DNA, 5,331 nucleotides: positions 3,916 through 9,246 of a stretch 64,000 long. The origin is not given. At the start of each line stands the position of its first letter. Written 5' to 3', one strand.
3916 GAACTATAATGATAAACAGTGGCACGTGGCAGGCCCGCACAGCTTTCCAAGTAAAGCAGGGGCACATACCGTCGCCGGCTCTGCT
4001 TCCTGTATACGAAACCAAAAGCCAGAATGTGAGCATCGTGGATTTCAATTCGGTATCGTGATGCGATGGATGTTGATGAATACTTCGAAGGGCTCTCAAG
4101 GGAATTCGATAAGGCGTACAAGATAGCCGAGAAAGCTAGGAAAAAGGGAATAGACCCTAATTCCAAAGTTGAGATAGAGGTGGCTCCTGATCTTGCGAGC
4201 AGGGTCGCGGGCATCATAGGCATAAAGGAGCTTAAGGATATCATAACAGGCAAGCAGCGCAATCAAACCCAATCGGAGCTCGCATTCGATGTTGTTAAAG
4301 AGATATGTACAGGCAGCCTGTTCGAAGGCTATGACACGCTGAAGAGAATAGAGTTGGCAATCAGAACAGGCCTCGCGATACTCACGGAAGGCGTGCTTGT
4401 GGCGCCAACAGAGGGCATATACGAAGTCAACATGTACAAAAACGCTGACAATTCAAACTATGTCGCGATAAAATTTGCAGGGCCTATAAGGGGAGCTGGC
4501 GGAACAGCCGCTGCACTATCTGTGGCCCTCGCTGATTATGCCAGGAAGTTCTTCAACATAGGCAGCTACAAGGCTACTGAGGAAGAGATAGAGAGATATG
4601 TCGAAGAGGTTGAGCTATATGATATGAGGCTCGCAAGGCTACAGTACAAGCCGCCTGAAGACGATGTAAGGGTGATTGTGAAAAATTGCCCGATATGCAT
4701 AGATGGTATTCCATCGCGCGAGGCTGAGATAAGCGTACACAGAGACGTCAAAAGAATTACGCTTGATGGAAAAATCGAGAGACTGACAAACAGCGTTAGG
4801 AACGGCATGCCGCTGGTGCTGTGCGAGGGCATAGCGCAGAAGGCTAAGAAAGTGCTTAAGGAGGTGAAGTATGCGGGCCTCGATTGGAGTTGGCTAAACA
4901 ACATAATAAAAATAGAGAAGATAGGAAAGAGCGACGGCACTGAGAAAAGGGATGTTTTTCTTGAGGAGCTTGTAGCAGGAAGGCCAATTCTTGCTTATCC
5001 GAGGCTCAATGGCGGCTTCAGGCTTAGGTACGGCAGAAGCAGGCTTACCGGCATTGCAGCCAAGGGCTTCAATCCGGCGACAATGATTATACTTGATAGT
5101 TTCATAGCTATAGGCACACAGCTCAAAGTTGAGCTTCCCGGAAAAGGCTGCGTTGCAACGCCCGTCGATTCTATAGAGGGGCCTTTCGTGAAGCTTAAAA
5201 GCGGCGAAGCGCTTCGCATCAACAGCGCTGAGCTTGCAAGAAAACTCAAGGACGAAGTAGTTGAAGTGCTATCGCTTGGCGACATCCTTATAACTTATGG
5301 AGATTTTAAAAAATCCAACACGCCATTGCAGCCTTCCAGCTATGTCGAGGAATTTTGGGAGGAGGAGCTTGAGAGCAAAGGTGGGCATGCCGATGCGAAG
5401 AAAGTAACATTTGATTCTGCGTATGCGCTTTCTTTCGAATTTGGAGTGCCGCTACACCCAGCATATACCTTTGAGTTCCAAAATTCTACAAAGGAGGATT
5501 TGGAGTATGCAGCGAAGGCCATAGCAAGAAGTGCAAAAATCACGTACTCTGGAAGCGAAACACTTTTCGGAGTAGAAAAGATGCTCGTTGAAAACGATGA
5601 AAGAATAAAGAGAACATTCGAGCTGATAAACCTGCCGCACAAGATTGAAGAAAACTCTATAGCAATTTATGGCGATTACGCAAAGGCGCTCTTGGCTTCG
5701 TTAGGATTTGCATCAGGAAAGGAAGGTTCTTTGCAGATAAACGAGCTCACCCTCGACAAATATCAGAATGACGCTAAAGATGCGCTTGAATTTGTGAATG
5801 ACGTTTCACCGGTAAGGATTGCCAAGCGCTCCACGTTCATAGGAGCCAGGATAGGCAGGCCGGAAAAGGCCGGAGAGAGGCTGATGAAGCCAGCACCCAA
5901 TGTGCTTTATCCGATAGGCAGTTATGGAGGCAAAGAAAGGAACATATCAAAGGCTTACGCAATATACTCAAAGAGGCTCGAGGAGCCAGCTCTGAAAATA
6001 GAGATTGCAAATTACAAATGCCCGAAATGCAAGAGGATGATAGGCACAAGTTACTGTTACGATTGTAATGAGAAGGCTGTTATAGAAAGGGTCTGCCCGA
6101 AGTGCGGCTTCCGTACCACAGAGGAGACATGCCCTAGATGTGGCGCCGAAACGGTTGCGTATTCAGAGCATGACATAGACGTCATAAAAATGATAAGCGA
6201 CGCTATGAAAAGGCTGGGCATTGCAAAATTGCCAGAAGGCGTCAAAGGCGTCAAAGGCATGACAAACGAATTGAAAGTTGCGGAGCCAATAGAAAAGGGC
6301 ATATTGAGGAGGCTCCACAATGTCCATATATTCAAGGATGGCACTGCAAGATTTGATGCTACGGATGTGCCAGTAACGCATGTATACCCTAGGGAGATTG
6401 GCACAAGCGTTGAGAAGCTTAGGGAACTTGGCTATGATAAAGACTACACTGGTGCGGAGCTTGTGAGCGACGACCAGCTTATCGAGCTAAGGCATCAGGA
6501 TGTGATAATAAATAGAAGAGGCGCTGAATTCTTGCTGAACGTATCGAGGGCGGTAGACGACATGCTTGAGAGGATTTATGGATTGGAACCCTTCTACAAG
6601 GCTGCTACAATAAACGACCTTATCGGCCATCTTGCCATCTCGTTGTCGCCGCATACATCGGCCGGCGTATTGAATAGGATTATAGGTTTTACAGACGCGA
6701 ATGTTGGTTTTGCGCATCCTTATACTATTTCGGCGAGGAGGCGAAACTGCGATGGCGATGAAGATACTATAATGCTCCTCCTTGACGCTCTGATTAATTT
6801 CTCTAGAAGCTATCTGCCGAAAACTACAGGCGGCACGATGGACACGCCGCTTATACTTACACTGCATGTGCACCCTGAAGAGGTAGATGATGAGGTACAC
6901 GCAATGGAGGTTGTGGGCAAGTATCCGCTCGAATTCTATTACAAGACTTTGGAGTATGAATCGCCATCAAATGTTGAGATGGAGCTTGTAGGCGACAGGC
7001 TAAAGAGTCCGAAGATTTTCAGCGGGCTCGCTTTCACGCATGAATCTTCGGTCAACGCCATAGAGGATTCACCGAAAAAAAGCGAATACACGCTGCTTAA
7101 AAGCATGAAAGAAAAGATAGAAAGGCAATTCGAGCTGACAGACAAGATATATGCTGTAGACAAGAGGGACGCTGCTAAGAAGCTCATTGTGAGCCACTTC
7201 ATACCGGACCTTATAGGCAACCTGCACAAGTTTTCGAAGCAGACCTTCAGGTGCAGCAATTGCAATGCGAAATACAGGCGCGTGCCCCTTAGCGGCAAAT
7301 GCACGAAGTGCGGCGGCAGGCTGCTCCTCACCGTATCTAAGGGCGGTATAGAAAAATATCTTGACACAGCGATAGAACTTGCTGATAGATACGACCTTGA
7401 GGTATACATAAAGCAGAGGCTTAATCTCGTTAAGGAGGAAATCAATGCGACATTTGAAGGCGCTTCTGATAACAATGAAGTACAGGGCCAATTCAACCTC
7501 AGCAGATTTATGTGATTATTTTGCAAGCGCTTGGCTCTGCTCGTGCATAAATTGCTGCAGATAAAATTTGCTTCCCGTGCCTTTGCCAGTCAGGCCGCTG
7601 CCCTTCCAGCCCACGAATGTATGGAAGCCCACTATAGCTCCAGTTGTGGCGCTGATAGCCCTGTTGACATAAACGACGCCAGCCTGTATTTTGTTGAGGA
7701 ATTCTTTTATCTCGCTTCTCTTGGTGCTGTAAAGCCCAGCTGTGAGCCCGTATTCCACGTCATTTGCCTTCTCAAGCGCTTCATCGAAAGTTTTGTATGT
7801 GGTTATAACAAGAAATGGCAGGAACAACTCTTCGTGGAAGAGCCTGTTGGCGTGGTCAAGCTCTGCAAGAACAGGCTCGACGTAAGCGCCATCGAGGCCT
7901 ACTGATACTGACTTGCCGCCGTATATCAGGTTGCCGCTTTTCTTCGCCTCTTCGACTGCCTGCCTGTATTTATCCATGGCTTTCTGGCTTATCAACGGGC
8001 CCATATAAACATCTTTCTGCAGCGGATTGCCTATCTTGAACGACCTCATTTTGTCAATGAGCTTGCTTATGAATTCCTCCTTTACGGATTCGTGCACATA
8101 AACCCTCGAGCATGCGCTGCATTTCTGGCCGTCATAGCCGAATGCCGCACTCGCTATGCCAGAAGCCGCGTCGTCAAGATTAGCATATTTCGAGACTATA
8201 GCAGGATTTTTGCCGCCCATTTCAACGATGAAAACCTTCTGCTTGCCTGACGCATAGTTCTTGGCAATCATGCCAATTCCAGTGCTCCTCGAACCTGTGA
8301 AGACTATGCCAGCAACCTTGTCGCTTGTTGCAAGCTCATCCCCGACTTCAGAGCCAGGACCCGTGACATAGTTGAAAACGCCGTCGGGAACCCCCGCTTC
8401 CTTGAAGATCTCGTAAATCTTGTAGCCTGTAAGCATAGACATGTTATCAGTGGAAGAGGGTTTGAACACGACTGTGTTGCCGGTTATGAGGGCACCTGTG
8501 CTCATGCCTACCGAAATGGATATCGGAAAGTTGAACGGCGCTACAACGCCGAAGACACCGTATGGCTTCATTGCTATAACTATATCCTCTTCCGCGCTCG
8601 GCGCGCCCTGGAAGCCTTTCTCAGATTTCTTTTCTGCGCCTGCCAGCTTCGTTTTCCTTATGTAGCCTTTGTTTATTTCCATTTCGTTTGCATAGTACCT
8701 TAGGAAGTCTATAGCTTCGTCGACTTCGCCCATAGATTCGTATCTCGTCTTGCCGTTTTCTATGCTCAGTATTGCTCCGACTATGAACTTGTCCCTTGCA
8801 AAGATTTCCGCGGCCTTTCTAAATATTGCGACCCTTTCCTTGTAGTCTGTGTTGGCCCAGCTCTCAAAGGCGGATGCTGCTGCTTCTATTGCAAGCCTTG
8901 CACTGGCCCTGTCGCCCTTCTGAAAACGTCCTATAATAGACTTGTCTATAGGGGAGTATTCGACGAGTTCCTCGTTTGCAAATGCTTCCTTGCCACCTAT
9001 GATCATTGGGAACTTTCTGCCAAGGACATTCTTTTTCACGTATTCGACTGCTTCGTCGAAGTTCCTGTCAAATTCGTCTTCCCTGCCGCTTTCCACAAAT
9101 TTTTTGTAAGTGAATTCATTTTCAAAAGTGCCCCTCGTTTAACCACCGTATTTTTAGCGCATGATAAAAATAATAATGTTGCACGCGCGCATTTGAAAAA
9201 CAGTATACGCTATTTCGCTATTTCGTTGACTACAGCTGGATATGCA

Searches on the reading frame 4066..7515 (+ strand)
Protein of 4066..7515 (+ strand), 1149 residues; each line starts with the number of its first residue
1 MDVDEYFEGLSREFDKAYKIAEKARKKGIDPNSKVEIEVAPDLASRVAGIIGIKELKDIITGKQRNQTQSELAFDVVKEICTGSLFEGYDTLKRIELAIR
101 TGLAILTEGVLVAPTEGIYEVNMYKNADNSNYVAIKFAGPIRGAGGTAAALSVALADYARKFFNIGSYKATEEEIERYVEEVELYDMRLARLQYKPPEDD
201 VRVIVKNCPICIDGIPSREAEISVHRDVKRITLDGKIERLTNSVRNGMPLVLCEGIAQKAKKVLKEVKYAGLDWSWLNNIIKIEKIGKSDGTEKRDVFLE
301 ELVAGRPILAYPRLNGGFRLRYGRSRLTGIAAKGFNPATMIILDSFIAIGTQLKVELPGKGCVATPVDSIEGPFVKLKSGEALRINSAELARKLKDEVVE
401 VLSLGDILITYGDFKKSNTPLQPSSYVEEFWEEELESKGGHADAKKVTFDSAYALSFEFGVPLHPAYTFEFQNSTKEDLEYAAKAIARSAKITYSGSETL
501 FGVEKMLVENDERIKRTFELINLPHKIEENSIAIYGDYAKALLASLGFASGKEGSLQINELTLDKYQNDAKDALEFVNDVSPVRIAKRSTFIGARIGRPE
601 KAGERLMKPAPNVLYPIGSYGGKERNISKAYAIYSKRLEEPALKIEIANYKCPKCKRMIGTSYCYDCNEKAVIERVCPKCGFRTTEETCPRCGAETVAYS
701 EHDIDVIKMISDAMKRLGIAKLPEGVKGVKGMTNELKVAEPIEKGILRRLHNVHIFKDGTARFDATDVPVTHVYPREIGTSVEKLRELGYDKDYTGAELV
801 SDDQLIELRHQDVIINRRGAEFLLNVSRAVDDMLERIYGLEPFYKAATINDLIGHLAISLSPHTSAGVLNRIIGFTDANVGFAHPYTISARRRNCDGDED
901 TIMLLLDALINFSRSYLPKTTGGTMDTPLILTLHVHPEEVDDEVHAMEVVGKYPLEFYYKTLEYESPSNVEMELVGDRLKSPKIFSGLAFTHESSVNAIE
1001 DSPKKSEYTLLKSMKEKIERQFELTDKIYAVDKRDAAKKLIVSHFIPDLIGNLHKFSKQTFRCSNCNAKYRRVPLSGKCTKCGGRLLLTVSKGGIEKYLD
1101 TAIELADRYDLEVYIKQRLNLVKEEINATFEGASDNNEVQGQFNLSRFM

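Call 26: search_protein_families(library=pfam, proteins=[window:4066-7515:+], max_evalue=0.00001)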
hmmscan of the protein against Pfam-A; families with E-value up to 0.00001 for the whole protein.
window:4066-7515:+ (1149 aa): 3 families
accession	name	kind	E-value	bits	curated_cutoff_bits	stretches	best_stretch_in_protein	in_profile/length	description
PF24846.1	PolC_DP2_cat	-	2.8e-123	411.1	24.3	1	724-1017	6-299/299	DNA polymerase II large subunit DP2, catalytic domain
PF24844.1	PolC_DP2_central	-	4.2e-117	391.6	24.3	1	291-671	7-357/372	DNA polymerase II large subunit DP2, central domain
PF03833.19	PolC_DP2_N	-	6.8e-93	311.2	24.3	1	5-282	1-270/271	DNA polymerase II large subunit DP2, N-terminal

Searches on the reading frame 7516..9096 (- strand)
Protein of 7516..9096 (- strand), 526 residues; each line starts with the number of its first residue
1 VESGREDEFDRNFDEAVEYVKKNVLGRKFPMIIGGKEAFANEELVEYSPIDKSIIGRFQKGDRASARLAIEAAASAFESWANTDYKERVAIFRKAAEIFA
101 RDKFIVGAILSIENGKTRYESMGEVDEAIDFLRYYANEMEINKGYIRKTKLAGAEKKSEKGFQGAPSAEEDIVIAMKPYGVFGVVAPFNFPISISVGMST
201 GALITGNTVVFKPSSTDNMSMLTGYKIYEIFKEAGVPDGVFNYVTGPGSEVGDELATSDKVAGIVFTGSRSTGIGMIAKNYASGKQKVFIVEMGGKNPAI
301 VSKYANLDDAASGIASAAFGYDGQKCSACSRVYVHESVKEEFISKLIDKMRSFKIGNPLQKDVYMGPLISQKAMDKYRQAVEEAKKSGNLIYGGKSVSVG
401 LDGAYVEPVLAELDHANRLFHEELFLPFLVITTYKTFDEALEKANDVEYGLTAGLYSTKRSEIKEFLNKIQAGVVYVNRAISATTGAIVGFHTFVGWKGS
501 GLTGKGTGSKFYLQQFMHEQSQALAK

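Call 26: search_protein_families(library=pfam, proteins=[window:7516-9096:-], max_evalue=0.00001)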
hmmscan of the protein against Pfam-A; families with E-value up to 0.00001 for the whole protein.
window:7516-9096:- (526 aa): 2 families
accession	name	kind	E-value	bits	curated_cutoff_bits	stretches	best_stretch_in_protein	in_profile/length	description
PF00171.27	Aldedh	-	4.9e-130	434.6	23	1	43-518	8-457/461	Aldehyde dehydrogenase family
PF05893.19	LuxC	-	1.1e-06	28.2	21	1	174-358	84-267/401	Acyl-CoA reductase (LuxC)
